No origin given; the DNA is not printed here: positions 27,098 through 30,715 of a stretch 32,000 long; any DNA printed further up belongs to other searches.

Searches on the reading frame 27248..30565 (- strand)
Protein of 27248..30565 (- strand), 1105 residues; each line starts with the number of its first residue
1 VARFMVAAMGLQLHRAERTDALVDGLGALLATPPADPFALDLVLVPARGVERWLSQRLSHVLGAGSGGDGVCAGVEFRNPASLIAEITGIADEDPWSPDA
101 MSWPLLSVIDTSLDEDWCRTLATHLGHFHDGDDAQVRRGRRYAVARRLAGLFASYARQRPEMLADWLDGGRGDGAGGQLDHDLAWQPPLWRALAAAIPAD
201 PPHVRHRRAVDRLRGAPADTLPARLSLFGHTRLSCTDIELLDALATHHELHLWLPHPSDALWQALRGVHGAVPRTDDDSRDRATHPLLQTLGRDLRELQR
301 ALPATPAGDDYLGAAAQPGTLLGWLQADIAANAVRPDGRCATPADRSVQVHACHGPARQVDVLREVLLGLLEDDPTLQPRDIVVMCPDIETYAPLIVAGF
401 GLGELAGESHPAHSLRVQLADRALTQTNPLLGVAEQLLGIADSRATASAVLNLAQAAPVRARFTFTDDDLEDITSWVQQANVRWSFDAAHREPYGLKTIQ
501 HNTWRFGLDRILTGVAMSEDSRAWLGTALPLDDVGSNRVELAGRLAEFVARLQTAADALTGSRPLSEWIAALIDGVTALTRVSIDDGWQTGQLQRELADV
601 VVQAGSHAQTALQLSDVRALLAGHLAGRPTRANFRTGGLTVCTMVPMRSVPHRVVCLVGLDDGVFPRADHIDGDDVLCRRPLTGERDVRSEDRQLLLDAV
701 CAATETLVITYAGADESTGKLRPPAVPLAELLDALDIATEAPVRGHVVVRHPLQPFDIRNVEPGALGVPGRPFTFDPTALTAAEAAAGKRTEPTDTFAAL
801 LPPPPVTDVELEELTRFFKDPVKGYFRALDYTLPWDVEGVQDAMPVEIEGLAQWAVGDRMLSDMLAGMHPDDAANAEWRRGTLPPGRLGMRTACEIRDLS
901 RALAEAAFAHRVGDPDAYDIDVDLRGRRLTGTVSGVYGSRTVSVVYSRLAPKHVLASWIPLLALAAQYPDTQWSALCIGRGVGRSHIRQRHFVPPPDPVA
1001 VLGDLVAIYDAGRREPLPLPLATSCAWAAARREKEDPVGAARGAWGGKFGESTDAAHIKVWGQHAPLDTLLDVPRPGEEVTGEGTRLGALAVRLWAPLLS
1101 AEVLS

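Call 69: search_protein_families(library=ncbifam, proteins=[window:27248-30565:-], max_evalue=0.00001)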
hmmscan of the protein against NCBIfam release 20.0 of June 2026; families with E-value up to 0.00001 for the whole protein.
window:27248-30565:- (1105 aa): 2 families
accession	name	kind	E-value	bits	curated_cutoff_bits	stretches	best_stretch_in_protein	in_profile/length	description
TIGR01450.1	recC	equivalog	0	1032.1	582.9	1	11-1054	1-1059/1063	exodeoxyribonuclease V subunit gamma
NF008289.0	PRK11069.1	equivalog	1.2e-125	420.4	1470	2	339-1035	365-1053/1122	exodeoxyribonuclease V subunit gamma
